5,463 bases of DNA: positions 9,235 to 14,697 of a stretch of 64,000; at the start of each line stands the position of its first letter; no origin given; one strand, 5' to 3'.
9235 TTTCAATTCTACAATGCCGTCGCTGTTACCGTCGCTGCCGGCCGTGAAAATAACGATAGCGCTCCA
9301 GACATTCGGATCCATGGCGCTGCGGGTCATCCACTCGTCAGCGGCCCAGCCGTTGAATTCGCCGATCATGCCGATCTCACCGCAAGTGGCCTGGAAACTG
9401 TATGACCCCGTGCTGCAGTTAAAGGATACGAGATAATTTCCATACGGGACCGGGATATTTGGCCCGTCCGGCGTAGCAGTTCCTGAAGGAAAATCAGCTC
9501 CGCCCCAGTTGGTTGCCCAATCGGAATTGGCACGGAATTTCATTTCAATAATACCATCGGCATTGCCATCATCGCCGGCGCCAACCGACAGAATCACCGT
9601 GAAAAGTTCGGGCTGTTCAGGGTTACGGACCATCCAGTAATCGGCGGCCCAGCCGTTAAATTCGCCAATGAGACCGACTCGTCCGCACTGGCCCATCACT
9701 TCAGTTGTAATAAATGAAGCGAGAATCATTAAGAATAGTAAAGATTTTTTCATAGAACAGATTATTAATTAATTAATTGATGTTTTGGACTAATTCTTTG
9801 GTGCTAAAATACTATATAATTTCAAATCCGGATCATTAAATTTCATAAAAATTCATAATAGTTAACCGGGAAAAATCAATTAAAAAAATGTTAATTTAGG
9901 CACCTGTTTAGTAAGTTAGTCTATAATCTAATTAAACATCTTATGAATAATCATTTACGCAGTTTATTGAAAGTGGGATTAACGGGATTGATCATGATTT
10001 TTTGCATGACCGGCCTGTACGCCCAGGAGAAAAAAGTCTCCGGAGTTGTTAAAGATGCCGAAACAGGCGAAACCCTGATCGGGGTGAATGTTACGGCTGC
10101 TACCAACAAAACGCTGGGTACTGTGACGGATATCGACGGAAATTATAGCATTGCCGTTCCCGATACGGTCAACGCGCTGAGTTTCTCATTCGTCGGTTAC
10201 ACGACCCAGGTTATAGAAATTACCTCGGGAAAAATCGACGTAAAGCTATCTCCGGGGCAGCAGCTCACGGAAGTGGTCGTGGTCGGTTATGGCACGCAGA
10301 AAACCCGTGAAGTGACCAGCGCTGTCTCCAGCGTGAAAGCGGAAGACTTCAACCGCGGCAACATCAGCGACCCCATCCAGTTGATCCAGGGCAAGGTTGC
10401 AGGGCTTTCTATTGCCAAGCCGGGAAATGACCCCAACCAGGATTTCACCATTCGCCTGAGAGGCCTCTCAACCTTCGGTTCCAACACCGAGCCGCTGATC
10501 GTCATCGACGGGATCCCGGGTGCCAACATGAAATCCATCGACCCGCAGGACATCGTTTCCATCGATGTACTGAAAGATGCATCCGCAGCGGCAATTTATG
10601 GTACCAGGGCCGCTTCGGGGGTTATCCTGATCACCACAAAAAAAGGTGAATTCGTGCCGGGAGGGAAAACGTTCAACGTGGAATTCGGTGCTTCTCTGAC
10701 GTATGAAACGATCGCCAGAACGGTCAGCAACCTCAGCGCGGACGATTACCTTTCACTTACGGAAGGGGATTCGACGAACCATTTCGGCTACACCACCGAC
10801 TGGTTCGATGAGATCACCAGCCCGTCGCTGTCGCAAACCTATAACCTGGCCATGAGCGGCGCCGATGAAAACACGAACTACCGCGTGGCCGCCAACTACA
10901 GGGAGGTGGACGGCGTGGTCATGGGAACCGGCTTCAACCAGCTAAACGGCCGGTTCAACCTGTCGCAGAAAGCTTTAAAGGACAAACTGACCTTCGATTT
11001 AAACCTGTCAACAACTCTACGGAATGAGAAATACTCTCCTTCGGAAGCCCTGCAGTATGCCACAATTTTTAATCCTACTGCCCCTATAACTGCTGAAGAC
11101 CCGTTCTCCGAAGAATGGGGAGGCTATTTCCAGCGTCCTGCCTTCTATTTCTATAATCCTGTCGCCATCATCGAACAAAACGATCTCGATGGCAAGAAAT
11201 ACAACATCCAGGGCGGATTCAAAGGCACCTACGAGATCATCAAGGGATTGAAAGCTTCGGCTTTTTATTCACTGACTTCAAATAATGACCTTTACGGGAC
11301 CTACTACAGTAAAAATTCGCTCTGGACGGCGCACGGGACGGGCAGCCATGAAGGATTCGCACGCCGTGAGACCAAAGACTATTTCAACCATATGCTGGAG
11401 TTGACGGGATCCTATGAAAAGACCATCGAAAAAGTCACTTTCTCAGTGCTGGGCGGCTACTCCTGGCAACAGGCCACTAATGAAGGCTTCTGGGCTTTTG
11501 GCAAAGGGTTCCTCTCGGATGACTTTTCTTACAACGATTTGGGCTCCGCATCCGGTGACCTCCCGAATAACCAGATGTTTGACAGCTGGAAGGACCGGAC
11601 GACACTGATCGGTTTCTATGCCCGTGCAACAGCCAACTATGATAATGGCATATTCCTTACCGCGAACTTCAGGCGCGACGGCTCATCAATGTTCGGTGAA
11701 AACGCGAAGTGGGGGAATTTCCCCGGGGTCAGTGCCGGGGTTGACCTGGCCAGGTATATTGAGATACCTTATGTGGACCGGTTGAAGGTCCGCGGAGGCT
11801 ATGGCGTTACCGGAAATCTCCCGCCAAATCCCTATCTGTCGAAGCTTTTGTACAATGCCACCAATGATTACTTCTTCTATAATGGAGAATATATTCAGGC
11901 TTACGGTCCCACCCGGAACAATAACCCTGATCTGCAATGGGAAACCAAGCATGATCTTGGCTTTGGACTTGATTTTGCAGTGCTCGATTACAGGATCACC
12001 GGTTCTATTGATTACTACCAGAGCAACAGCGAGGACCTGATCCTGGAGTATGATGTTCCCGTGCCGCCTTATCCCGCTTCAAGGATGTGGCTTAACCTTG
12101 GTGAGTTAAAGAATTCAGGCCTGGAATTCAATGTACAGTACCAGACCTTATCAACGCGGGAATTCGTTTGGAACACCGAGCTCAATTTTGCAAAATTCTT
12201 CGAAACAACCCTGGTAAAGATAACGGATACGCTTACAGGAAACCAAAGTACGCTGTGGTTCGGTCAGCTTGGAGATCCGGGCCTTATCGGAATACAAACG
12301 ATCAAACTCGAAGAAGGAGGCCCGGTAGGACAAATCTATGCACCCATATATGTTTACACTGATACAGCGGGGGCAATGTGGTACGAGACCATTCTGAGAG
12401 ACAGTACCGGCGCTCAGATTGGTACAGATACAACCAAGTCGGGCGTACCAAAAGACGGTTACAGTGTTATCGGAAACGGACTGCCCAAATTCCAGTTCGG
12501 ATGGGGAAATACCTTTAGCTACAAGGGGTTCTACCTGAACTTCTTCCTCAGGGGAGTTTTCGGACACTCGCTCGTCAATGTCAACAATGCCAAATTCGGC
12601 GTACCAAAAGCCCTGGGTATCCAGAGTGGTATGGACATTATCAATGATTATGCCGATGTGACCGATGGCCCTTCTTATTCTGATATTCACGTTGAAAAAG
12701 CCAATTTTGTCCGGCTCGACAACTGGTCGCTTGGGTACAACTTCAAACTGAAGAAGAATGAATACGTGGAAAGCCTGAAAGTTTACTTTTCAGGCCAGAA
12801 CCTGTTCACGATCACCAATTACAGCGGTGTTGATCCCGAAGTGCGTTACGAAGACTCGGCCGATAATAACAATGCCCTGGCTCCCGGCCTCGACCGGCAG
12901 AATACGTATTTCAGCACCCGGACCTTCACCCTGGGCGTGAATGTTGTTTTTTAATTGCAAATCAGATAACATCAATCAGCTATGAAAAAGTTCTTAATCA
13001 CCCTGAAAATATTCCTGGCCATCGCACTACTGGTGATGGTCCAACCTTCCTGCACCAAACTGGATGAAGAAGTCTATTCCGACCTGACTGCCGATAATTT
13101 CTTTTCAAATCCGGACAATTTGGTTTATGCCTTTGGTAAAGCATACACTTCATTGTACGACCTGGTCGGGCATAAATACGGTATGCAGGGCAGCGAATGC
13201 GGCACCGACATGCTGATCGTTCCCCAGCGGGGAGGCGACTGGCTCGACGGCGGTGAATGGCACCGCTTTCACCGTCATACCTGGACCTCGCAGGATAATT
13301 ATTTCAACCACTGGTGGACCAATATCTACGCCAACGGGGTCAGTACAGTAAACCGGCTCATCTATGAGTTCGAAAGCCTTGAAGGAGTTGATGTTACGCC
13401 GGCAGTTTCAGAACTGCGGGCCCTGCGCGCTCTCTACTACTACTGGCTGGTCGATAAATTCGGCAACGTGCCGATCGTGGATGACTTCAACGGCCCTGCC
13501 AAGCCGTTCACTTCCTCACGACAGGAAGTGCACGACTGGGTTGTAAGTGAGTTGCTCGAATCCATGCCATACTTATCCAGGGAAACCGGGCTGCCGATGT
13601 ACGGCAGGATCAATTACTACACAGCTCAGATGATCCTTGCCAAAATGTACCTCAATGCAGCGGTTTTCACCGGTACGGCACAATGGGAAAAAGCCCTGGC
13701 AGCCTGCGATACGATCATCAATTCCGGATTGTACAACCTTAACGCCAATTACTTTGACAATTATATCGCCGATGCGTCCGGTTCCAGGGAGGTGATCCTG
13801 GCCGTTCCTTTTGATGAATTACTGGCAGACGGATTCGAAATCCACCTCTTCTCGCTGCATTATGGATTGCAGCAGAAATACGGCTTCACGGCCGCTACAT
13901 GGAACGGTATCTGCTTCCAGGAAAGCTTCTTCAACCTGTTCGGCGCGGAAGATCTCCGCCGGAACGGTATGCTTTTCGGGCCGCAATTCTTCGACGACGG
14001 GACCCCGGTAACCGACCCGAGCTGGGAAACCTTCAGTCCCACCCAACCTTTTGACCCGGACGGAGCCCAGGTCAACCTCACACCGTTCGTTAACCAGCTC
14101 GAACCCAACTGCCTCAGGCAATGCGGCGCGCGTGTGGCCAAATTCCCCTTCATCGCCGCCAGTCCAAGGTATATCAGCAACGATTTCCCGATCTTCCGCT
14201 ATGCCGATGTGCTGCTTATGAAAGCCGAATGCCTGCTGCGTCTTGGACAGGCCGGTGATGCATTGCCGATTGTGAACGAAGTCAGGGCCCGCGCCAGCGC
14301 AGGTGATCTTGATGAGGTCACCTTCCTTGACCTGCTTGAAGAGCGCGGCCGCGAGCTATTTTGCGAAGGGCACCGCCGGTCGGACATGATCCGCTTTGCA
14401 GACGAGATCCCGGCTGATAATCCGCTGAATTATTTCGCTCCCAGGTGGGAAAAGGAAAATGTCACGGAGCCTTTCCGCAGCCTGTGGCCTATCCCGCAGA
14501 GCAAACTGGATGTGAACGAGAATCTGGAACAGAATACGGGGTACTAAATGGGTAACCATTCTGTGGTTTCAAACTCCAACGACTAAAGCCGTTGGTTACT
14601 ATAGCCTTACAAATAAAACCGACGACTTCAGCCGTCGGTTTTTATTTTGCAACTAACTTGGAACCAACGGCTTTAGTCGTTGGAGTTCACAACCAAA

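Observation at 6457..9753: T9SS-secreted, enzyme-free multivalent scaffold divergent from susCD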

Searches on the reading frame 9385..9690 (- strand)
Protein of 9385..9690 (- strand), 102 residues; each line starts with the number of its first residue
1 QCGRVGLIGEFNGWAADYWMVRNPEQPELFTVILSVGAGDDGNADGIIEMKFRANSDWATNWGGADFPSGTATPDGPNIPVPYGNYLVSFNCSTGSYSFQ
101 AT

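Call 7: search_protein_families(library=pfam, proteins=[window:9385-9690:-], max_evalue=10)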
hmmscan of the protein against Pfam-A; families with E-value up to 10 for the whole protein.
seq(102 aa): 1 family
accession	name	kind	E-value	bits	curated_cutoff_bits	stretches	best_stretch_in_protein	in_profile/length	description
PF16561.11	AMPK1_CBM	-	0.12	13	26.8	1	2-40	11-46/85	Glycogen recognition site of AMP-activated protein kinase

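Call 8: search_solved_structures(query=A1, max_evalue=10, show_alignments=3)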
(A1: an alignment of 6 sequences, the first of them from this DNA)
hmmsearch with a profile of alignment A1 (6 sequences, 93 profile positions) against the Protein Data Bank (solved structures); distinct sequences matched with E-value up to 10: 9.
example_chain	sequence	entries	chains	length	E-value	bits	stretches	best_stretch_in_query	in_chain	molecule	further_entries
7rpy_A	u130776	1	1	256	0.035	17.5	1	13-86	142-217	Cohesin-containing protein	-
7wn3_A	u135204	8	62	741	0.21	15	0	5-41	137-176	von Willebrand antigen 2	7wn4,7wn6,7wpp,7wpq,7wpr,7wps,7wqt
2wb7_A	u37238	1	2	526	0.28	14.6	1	9-69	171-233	PT26-6P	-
4f9p_D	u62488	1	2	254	0.73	13.2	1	11-60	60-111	103.2 anti-BTN3A1 antibody fragment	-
7zwh_D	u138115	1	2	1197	0.86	13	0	5-41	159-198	von Willebrand factor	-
7pmv_A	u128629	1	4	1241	0.96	12.9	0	5-41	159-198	von Willebrand factor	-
3k1d_A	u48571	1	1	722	0.97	12.9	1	5-78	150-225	1,4-alpha-glucan-branching enzyme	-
7pnf_B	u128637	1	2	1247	0.98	12.8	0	5-41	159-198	von Willebrand factor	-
4fe9_A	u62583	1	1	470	9.5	9.7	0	7-89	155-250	Outer membrane protein SusF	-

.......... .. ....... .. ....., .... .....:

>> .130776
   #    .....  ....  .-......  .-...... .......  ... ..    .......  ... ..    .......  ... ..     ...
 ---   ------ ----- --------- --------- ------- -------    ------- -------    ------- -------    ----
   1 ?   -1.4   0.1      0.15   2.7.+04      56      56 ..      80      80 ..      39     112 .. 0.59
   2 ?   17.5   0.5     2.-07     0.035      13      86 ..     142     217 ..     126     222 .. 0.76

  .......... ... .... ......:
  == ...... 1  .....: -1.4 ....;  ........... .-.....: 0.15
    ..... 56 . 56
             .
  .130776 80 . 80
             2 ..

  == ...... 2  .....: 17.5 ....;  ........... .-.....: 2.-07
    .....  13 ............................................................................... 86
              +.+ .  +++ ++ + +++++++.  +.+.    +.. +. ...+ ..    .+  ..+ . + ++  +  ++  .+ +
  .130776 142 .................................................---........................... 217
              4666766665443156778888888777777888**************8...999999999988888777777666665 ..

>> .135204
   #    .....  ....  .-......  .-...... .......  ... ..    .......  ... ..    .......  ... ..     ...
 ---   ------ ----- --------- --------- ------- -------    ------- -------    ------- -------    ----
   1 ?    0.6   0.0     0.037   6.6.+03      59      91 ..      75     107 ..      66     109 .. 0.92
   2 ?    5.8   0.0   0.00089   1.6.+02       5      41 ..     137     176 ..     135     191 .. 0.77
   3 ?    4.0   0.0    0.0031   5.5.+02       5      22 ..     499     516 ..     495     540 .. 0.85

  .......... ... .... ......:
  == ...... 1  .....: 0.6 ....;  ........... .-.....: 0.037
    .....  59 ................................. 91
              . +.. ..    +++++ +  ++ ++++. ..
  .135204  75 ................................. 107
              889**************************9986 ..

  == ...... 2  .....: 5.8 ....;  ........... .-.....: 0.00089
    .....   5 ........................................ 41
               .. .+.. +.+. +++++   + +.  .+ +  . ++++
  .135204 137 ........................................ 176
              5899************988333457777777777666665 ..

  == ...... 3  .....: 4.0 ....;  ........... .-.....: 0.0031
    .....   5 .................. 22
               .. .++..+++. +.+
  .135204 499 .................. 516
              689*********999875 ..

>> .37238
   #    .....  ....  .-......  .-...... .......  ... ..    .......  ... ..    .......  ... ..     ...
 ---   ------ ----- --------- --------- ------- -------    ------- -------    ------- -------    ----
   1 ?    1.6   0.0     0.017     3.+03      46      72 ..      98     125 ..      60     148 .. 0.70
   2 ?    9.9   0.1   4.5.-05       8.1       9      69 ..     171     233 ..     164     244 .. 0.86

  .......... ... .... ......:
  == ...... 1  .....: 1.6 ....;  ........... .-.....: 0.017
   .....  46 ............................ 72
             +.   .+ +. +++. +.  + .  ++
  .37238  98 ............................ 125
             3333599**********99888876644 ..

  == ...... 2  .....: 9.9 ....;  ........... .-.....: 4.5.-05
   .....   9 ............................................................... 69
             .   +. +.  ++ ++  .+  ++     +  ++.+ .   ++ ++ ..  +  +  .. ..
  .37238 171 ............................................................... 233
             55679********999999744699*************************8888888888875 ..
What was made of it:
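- Tried and rejected: A profile of the six window modules against PDB gave only weak hits: 7rpy at 0.035 and SusF at 9.5 (call 8).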

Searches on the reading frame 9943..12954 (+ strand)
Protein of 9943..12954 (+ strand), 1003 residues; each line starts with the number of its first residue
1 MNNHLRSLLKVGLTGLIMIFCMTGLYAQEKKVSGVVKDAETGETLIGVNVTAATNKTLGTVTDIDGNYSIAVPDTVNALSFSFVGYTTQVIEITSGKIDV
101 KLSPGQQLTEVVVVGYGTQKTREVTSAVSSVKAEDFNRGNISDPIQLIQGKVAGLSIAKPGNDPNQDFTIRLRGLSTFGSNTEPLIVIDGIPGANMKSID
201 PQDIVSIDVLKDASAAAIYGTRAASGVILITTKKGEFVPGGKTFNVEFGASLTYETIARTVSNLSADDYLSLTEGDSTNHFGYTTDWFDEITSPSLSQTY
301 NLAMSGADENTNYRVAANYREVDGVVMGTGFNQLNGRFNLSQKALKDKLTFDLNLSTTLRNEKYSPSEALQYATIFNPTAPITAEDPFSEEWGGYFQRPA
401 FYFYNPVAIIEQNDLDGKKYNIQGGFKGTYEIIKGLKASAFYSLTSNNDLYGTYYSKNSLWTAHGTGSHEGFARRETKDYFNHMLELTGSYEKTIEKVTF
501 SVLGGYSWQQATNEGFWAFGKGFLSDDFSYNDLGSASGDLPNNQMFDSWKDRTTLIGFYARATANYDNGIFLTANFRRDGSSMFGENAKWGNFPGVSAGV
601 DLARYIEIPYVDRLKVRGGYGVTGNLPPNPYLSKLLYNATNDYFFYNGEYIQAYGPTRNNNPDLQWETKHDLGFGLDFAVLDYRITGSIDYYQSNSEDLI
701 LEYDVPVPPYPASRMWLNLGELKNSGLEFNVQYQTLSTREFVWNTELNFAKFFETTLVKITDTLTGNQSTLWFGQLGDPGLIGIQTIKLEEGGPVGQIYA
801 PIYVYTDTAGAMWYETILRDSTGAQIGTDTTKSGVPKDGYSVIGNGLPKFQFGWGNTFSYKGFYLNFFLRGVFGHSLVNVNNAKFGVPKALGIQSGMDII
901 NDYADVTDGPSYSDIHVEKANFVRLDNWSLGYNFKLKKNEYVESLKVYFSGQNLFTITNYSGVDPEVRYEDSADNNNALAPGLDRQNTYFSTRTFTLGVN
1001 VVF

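Call 4: search_protein_families(library=pfam, proteins=[window:9943-12954:+], max_evalue=0.01)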
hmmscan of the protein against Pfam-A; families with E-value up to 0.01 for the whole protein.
window:9943-12954:+ (1003 aa): 4 families
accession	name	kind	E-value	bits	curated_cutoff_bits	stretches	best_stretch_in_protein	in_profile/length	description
PF07715.20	Plug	-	1.4e-16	61.4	23.9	1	121-227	2-107/107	TonB-dependent Receptor Plug Domain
PF13715.12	CarbopepD_reg_2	-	6.6e-15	55.3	32.2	1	32-113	1-88/88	CarboxypepD_reg-like domain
PF00593.30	TonB_dep_Rec_b-barrel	-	8.3e-09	36.2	27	1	394-954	42-436/436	TonB dependent receptor-like, beta-barrel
PF13620.12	CarboxypepD_reg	-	2e-08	34.9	32.3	1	32-95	2-71/82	Carboxypeptidase regulatory-like domain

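Call 10: search_protein_families(library=ncbifam, proteins=[window:9943-12954:+], max_evalue=0.1)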
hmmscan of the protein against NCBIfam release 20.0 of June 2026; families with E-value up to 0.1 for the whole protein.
window:9943-12954:+ (1003 aa): 2 families
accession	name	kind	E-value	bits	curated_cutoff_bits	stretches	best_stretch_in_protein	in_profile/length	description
TIGR04056.1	OMP_RagA_SusC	subfamily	1.4e-194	649.2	368.25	1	30-1003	1-981/981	SusC/RagA family TonB-linked outer membrane protein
TIGR04057.1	SusC_RagA_signa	signature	2.8e-16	59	46.2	1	203-233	1-31/31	SusC/RagA subfamily TonB-dependent outer membrane receptor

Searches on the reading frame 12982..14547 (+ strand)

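Call 4: search_protein_families(library=pfam, proteins=[window:12982-14547:+], max_evalue=0.01)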
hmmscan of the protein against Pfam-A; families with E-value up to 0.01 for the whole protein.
window:12982-14547:+ (521 aa): 3 families
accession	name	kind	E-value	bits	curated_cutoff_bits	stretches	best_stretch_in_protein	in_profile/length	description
PF07980.17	SusD_RagB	-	5.8e-31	108.7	23.1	1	394-521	148-297/297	SusD family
PF14322.12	SusD-like_3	-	3.5e-11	44.1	27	1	85-224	51-191/191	Starch-binding associating with outer membrane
PF12771.13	SusD-like_2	-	2.9e-05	23.6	27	1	101-201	50-153/415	Starch-binding associating with outer membrane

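Call 10: search_protein_families(library=ncbifam, proteins=[window:12982-14547:+], max_evalue=0.1)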
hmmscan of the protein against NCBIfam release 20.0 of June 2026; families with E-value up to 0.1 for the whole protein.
window:12982-14547:+ (521 aa): 2 families
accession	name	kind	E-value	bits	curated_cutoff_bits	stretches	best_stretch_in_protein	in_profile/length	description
NF033071.0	SusD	exception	1.4e-48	165.5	725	2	95-263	102-280/558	starch-binding outer membrane lipoprotein SusD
NF033072.0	NanU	exception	3.9e-11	42.7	425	2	394-439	381-424/521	SusD family outer membrane lipoprotein NanU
